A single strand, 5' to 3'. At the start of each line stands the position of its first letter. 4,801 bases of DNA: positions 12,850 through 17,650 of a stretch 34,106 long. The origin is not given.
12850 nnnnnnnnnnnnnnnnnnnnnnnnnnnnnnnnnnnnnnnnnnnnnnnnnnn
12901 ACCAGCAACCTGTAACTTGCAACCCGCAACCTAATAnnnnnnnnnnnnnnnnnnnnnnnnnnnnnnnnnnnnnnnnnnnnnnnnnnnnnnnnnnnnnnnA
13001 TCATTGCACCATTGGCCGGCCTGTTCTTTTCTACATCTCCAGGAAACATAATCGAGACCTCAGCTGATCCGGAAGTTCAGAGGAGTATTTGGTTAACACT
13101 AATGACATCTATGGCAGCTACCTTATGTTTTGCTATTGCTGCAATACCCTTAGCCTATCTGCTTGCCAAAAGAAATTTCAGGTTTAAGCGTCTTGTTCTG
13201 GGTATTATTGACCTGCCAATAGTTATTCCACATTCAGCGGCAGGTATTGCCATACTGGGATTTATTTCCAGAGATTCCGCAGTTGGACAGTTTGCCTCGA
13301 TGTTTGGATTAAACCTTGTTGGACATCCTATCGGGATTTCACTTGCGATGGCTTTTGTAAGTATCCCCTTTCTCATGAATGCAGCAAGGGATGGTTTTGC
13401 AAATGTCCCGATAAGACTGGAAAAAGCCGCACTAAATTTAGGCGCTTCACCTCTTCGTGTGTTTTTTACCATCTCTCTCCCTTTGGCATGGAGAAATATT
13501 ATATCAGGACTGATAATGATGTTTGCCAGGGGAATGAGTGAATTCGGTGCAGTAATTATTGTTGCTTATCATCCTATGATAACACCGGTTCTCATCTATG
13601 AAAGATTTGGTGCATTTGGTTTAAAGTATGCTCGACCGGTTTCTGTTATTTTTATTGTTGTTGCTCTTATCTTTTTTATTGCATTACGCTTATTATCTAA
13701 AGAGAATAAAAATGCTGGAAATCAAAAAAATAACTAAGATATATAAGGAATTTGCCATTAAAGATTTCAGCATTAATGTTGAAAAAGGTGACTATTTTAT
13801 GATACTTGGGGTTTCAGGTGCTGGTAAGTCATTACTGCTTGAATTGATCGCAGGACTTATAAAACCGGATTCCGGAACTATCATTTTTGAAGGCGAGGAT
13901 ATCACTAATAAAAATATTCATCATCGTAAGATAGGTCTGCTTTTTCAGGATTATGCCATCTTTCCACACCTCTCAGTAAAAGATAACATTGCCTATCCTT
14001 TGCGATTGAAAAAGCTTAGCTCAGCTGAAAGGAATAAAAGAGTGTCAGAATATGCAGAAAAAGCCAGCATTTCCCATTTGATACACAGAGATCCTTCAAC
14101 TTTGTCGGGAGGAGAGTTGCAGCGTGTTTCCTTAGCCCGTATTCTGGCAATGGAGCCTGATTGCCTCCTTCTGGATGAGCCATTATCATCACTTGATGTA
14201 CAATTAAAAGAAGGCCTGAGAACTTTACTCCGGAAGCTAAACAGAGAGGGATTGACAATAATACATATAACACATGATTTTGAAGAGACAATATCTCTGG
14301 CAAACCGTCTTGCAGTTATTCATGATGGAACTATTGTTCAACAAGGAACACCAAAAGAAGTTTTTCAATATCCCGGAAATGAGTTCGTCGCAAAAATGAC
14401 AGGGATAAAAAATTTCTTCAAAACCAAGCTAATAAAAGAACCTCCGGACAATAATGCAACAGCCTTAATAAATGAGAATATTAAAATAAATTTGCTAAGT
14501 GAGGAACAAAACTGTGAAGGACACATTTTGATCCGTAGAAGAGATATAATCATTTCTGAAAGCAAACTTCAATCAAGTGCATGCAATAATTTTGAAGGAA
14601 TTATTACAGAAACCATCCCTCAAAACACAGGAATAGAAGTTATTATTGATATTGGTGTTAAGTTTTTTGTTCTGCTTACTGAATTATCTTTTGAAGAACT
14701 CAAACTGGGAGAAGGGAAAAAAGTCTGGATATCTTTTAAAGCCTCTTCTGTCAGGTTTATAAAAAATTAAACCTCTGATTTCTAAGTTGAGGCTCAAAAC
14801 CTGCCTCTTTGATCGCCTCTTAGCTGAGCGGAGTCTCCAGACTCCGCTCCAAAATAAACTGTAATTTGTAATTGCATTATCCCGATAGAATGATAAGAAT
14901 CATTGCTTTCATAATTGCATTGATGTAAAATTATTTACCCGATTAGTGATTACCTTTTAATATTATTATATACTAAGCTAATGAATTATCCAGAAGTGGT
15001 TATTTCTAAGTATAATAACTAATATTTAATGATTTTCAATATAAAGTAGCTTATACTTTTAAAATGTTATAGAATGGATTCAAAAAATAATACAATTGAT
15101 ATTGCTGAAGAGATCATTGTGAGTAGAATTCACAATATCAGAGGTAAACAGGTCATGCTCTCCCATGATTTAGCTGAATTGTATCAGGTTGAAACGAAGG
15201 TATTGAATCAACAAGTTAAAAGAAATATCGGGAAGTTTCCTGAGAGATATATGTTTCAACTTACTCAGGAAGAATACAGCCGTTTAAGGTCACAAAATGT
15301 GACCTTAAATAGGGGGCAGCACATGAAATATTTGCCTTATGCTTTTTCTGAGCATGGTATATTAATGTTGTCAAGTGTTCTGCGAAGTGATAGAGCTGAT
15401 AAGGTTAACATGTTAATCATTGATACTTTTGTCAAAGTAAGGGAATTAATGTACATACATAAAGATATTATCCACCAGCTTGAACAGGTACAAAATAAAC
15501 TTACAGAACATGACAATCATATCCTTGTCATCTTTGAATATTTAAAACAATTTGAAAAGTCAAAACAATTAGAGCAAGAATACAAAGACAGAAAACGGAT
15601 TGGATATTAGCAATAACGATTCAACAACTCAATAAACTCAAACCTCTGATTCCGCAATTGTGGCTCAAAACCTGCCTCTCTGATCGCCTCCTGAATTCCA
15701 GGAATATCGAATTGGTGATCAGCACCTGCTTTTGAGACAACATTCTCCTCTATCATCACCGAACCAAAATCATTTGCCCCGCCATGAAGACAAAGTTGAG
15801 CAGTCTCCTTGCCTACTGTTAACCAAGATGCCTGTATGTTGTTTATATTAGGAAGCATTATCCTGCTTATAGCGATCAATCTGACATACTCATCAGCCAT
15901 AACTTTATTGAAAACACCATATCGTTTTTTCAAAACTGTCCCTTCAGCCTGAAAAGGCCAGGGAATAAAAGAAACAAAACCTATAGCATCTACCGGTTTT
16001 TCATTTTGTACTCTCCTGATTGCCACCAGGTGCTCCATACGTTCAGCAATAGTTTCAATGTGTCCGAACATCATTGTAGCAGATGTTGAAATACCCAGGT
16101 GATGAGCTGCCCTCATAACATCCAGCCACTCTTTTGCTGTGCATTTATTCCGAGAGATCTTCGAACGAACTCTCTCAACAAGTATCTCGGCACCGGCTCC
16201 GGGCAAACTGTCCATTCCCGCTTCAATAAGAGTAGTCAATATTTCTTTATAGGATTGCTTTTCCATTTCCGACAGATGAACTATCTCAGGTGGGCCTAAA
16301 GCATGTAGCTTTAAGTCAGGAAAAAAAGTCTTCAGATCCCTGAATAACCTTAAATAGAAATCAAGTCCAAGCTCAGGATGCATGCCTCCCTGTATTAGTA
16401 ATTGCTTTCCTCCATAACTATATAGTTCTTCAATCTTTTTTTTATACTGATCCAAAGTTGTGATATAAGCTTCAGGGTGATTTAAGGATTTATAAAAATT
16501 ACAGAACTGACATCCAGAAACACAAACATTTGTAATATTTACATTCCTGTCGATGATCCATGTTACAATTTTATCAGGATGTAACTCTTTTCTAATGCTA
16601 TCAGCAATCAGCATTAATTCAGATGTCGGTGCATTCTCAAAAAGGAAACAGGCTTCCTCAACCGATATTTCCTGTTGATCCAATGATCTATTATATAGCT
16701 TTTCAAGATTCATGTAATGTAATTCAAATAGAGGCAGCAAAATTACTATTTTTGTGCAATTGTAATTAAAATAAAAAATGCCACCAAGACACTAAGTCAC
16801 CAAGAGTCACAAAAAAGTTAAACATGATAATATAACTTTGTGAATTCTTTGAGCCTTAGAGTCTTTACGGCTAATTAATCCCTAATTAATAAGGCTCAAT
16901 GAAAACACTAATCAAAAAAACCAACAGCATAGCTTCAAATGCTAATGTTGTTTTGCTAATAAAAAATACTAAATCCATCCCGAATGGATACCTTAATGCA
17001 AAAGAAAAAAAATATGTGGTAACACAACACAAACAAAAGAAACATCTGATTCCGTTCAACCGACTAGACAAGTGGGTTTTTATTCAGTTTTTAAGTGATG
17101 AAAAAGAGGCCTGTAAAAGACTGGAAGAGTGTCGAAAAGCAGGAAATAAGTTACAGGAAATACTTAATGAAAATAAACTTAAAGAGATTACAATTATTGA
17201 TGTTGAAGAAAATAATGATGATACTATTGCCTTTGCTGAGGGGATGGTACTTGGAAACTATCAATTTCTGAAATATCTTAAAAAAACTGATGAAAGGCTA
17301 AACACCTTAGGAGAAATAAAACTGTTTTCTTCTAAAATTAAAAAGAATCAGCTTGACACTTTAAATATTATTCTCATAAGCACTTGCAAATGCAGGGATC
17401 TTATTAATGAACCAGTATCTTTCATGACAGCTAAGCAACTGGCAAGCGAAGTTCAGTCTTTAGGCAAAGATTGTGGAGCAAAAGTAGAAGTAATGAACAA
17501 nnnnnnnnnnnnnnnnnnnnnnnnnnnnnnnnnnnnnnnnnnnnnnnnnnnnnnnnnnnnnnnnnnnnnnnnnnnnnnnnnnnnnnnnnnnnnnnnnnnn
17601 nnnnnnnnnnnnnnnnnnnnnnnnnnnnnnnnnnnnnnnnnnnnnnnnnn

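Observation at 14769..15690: ORF6N/KilA-N mini-cassette bracketed by a 51-bp direct repeat that is a diverged second copy of a gene's 3' end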

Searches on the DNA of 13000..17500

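Call 33: search_rna_families(source=window, start=13000, end=17500, threshold=evalue, max_evalue=1)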
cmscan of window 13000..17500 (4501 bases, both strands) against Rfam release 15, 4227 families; matches with E-value up to 1: 4.
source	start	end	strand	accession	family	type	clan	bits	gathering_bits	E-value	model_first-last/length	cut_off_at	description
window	17194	17276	+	RF00204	snoR12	Gene; snRNA; snoRNA; CD-box;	-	24.6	39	0.26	1-83/83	no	Small nucleolar RNA R12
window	16838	16908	-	RF04112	MIR5512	Gene; miRNA;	-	22.9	139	0.68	1-132/132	no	MIR5512 microRNA precursor family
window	16780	16871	-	RF00706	mir-263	Gene; miRNA;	CL00093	20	51.3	0.24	1-86/86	no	mir-263 microRNA precursor family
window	13623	13682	-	RF01675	CrcZ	Gene; sRNA;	-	16.6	95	0.21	1-398/398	no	Pseudomonas sRNA CrcZ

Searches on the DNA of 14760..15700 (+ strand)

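Call 32: search_rna_families(sources=[L133, L129, L118, L115, L127, L116], threshold=gathering)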
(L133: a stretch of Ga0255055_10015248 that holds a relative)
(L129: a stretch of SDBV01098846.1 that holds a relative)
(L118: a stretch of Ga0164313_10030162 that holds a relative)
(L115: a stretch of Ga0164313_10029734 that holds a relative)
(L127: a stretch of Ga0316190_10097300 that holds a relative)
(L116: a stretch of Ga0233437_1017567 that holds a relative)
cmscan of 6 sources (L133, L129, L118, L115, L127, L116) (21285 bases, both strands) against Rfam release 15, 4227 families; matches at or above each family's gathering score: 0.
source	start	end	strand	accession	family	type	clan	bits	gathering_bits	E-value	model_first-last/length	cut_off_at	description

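Call 96: search_dna_similar(query=window:14760-15700:+, collection=plasmids, mode=distant, max_rows=8)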
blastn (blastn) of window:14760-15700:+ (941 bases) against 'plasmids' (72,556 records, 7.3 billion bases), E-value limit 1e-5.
Records with a match: 1; places in all: 1; records where one place covers at least 80% of the query: 0.
Best place of each record, by identity: 60-80% 1.
By first word of the organism name: Bacteroides 1.
By predicted mobility (MOB-suite, as given by PLSDB): non-mobilizable 1.
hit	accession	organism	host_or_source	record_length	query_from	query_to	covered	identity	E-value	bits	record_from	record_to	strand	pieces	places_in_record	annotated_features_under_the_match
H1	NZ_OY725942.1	Bacteroides finegoldii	-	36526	378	505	14%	70.3%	3e-6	61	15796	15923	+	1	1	ORF6N domain-containing protein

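Call 97: search_dna_similar(query=window:14760-15700:+, collection=phages, mode=distant, max_rows=8)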
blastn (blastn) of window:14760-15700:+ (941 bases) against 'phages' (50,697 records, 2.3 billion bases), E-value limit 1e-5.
No match.
